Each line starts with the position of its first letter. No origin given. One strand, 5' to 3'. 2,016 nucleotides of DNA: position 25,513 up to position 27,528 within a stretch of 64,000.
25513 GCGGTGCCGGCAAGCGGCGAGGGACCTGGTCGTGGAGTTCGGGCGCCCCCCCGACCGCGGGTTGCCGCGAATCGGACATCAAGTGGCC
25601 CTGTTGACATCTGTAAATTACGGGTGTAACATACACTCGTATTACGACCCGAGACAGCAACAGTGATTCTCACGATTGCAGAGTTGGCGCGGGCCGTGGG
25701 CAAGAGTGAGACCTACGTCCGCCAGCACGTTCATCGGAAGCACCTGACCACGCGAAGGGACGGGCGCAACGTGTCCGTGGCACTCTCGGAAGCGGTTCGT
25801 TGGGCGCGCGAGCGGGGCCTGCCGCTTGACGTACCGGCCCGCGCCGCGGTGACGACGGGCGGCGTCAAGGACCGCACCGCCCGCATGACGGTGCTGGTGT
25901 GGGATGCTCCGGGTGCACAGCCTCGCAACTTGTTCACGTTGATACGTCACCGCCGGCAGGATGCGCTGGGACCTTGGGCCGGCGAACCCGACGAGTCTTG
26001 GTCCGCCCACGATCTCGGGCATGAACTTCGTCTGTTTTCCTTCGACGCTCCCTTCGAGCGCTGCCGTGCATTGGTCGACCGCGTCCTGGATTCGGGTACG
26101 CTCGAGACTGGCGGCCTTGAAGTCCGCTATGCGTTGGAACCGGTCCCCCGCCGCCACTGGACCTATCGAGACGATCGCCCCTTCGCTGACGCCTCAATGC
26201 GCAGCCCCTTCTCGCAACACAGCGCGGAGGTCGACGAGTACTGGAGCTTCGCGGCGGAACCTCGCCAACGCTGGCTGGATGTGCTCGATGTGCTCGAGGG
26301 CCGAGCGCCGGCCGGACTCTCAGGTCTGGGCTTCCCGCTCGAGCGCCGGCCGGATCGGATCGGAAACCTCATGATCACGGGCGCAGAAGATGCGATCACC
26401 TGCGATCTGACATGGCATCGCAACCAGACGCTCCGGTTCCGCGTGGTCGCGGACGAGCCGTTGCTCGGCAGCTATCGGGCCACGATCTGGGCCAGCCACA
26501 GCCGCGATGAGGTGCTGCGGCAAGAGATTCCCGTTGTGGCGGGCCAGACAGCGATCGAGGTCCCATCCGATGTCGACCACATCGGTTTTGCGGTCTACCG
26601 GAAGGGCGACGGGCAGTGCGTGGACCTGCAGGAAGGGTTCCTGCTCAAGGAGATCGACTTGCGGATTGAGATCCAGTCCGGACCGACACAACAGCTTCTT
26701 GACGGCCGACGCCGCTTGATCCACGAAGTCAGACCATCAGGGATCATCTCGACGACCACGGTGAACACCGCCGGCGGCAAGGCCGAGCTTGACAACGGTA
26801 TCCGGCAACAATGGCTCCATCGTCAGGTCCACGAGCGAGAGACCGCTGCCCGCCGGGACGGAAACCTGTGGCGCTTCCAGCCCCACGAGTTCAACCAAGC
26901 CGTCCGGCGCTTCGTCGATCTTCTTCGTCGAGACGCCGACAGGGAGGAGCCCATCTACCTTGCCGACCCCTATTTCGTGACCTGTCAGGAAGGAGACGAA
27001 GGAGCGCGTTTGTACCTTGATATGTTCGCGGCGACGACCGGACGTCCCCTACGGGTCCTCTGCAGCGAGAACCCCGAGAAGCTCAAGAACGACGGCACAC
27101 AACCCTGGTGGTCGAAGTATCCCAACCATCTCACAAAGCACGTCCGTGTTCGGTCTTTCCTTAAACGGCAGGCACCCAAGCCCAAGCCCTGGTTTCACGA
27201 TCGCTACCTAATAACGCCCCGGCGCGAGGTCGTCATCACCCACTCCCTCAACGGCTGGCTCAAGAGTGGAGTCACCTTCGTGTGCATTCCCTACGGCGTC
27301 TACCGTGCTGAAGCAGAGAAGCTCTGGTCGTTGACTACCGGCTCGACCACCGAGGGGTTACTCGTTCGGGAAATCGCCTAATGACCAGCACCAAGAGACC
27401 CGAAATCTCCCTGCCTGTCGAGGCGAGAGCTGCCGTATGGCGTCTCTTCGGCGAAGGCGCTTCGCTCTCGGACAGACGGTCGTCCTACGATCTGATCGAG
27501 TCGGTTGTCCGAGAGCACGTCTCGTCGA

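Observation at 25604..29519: Intact two-gene operon: HTH plus degenerate-HKD (PLD-like) protein with a 712-aa helical partner - candidate undescribed defence or exclusion system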

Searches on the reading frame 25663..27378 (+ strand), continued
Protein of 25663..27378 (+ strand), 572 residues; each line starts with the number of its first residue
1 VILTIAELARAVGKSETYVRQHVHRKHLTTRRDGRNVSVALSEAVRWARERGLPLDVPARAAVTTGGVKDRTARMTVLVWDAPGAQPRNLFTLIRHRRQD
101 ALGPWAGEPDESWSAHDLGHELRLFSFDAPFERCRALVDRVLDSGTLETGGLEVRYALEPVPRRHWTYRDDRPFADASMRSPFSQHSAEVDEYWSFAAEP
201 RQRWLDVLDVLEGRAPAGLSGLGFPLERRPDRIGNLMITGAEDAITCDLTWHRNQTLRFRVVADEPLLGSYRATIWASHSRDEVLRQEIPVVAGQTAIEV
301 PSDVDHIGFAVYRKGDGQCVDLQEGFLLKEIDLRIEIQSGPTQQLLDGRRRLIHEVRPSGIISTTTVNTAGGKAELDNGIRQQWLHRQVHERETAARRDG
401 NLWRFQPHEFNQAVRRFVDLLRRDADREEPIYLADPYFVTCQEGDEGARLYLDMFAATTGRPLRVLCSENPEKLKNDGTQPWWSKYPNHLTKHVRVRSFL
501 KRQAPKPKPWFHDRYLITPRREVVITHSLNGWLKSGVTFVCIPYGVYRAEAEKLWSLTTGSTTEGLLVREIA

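Call 59: search_protein_families(library=pfam, alignment_id=A6, max_evalue=0.00001)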
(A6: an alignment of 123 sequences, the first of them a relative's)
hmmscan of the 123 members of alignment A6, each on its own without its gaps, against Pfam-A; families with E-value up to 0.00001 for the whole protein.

A. member 1, L025:14098-14772:- (225 aa): 0 families

B. families by the number of members that match (of 123 scanned): 93 families (the first 25 are shown)
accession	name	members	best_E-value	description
PF00239.26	Resolvase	5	2.1e-32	Resolvase, N terminal domain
PF01609.27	DDE_Tnp_1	5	2.4e-17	Transposase DDE domain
PF00589.27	Phage_integrase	4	1.4e-28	Phage integrase family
PF02384.22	N6_Mtase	3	1.6e-110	N-6 DNA Methylase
PF20473.4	MmeI_Mtase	3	8.6e-81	MmeI, DNA-methyltransferase domain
PF13546.12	DDE_5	3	2.5e-61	DDE superfamily endonuclease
PF07669.17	Eco57I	3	3.6e-37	Eco57I restriction-modification methylase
PF07508.19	Recombinase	3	2.4e-22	Recombinase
PF13408.12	Zn_ribbon_recom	3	3.5e-13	Recombinase zinc beta ribbon domain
PF13551.12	HTH_29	3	9.1e-12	Winged helix-turn helix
PF13384.12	HTH_23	3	1.2e-11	Homeodomain-like domain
PF04313.20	HSDR_N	2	3e-47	Type I restriction enzyme R protein N terminus (HSDR_N)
PF13304.12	AAA_21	2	5.7e-30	AAA domain, putative AbiEii toxin, Type IV TA system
PF04909.20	Amidohydro_2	2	1e-25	Amidohydrolase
PF20465.4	MmeI_hel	2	3.8e-24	MmeI, helicase spacer domain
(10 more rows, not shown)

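Call 60: search_protein_families(library=padloc, alignment_id=A5, max_evalue=1e-10)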
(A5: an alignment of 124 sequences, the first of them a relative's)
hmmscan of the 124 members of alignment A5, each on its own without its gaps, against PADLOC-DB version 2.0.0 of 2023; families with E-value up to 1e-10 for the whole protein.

A. member 1, L002:6081-8942:+ (954 aa): 0 families

B. families by the number of members that match (of 124 scanned): 246 families (the first 25 are shown)
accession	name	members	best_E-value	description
PDLC02312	AbiEii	3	5.3e-100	AbiEii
PDLC02288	AbiEii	3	8.2e-93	AbiEii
PDLC04787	PDC-S01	3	9.6e-70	-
PDLC04790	PDC-S01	3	1.4e-50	-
PDLC02291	AbiEii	3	1.1e-43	AbiEii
PDLC02326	AbiEii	3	3e-39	AbiEii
PDLC02319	AbiEii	3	1.5e-35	AbiEii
PDLC04789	PDC-S01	3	7.1e-35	-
PDLC02314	AbiEii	3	8.3e-23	AbiEii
PDLC04134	mad2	3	7e-20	mads_2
PDLC02304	AbiEii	3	1.5e-15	AbiEii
PDLC02320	AbiEii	3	9.2e-15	AbiEii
PDLC02310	AbiEii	3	9.7e-12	AbiEii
PDLC02289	AbiEii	2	9.9e-89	AbiEii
PDLC05005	PDC-S35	2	1.2e-88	-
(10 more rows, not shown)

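Call 61: search_protein_families(library=padloc, alignment_id=A6, max_evalue=1e-10)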
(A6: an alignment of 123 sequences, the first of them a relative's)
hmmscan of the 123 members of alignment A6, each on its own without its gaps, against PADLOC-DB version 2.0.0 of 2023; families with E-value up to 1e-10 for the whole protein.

A. member 1, L025:14098-14772:- (225 aa): 0 families

B. families by the number of members that match (of 123 scanned): 233 families (the first 25 are shown)
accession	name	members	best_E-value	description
PDLC04134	mad2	5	5.7e-53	mads_2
PDLC02643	DrmMI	4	2.8e-75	DrmMI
PDLC03598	REase_MTase_IIG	3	0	Type IIG restriction enzyme-methyltransferase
PDLC03021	MTase_I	3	3e-49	Type I methyltransferase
PDLC03627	REase_MTase_IIG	2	0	Type IIG restriction enzyme-methyltransferase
PDLC03019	MTase_I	2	8.3e-224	Type I methyltransferase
PDLC03599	REase_MTase_IIG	2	3.2e-110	Type IIG restriction enzyme-methyltransferase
PDLC03630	REase_MTase_IIG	2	7.9e-57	Type IIG restriction enzyme-methyltransferase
PDLC03026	MTase_I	2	1.5e-44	Type I methyltransferase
PDLC03609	REase_MTase_IIG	2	2.9e-32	Type IIG restriction enzyme-methyltransferase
PDLC02980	AriA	2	8.7e-29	-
PDLC03878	NsnB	2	9.8e-20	-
PDLC03335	MTase_II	2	1.4e-19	Type II methyltransferase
PDLC02979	AriA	2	4.2e-17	-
PDLC02164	Avs2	1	0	-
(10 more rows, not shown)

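Call 75: find_related_loci(query=A1, collection=viral_contigs, flank=8000)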
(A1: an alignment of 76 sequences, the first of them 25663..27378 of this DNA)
Query A1 (572 aa) in viral_contigs; peptide patterns used: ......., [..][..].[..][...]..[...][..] (x = any residue, [..] = any of these).
21 stretches matched a pattern, but none encodes a relative of the query by tblastn (E <= 1e-3).

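Call 76: find_related_loci(query=A4, collection=viral_contigs, flank=8000)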
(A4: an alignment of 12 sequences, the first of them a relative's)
Query A4 (489 aa) in viral_contigs; peptide patterns used: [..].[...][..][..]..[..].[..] (x = any residue, [..] = any of these).
75 stretches matched a pattern, but none encodes a relative of the query by tblastn (E <= 1e-3).

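Call 86: search_dna_similar(query=window:25663-27378:+, collection=phages, mode=protein, max_evalue=0.01)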
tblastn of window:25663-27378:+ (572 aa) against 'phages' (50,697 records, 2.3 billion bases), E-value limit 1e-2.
No match.

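Call 89: fold_search(model_id=the predicted structure, library=viral)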
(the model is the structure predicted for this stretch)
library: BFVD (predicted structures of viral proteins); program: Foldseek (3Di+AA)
matches with E <= 10: 1190; with E <= 0.001: 2
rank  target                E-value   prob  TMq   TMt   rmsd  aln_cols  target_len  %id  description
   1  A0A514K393            2.7e-04  1.00  0.13  0.11  11.0       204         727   10  Uncharacterized protein [Nitrosopumilus spindle-shaped virus]
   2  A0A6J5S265            5.4e-04  1.00  0.10  0.86   1.3        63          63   30  Helix-turn-helix domain-containing protein [uncultured Caudovirales phage]
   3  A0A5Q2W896            1.6e-03  0.51  0.12  0.09  23.8       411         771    5  (no name in the UniProt tables at hand)
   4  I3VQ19                1.7e-03  0.44  0.12  0.16  26.2       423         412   12  B39.4 [miniopterid betaherpesvirus 1]
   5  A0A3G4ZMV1            2.1e-03  0.94  0.18  0.28  24.1       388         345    8  PLD phosphodiesterase domain-containing protein [Terrestrivirus sp.]
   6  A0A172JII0            2.7e-03  0.41  0.12  0.09  21.2       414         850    7  Uncharacterized protein [Bacillus phage AR9]
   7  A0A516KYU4            3.6e-03  1.00  0.10  0.34   2.6        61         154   20  (no name in the UniProt tables at hand)
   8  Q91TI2                3.6e-03  0.57  0.12  0.18  14.8       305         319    8  T119 [Tupaiid herpesvirus 1 (strain 1)]
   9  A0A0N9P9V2            4.5e-03  1.00  0.12  0.30   3.2        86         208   12  (no name in the UniProt tables at hand)
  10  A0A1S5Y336            4.5e-03  0.77  0.12  0.12  17.5       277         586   12  Uncharacterized protein [uncultured archaeal virus]
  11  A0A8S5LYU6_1          4.5e-03  0.44  0.12  0.07  20.4       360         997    6  DUF1566 domain-containing protein [Siphoviridae sp. ctkcl3]
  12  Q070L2                5.0e-03  1.00  0.18  0.27   6.4       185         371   14  Palmitylated EEV envelope lipase [Nile crocodilepox virus (isolate Crocodylus niloticus/Zimbabwe/Ume/2001)]
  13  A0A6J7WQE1            6.0e-03  1.00  0.09  0.64   1.3        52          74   19  Excise, DNA binding domain, excisionase family [uncultured Caudovirales phage]
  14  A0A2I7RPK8            6.0e-03  1.00  0.11  0.54   4.0        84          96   13  (no name in the UniProt tables at hand)
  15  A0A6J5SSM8            6.0e-03  0.25  0.11  0.13  30.7       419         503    7  Uncharacterized protein [uncultured Caudovirales phage]
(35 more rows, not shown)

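Call 95: find_encoding_contigs(protein=P0002, flank=10000, max_places=2)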
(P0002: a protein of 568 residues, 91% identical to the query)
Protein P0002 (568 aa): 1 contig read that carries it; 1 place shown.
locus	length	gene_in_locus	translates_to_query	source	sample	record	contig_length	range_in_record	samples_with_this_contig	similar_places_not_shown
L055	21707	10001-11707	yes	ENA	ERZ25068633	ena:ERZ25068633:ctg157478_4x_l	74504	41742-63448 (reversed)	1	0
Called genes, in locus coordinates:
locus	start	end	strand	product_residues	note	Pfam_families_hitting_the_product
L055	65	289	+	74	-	-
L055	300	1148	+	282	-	-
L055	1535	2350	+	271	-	PF18754:Nmad3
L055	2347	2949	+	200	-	-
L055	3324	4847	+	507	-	PF13005:zf-IS66 (faint), PF03050:DDE_Tnp_IS66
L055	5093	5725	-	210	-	PF01636:APH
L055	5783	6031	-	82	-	-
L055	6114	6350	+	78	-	-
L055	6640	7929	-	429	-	PF14022:DUF4238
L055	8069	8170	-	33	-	-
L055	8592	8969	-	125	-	-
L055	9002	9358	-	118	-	PF22022:Phage_int_M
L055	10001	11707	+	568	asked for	-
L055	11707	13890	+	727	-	-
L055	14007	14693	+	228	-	-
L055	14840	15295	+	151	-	PF14236:DruA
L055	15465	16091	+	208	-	-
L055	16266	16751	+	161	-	PF00582:Usp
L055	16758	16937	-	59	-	-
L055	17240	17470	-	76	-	-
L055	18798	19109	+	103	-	-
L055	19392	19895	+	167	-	PF02371:Transposase_20 (weak)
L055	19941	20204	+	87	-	-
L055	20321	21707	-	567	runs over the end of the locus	PF16656:Pur_ac_phosph_N (faint), PF16655:PhoD_N (faint), PF25788:Ig_Rha78A_N (faint)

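Call 98: search_protein_families(library=phrogs, proteins=[window:25663-27378:+, P0317, L048:7463-9226:+, L047:9989-11710:+, L047:11723-13801:+], max_evalue=0.01)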
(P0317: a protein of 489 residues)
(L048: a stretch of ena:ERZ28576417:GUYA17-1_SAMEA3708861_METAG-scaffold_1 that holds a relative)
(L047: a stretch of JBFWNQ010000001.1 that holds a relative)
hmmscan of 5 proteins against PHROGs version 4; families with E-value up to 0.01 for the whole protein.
window:25663-27378:+ (572 aa): 1 family
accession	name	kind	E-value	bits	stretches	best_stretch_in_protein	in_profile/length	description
phrog_57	-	head and packaging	0.0014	19.5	1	1-61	11-72/199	terminase small subunit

P0317 (489 aa): 0 families

L048:7463-9226:+ (588 aa): 0 families

L047:9989-11710:+ (574 aa): 0 families

L047:11723-13801:+ (693 aa): 0 families

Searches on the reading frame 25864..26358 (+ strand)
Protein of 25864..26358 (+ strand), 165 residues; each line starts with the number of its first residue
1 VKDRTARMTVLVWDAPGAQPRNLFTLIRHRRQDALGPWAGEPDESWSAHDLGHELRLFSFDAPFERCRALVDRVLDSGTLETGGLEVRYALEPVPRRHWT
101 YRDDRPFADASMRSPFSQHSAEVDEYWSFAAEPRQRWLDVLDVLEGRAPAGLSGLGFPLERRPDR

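Call 103: search_solved_structures(query=A9, max_evalue=10)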
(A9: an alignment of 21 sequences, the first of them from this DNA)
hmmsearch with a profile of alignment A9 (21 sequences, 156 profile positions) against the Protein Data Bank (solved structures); distinct sequences matched with E-value up to 10: 1.
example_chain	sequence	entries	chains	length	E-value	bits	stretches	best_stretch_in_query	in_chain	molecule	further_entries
3oon_A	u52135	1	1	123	0.64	13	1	38-112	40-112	Outer membrane protein (Tpn50)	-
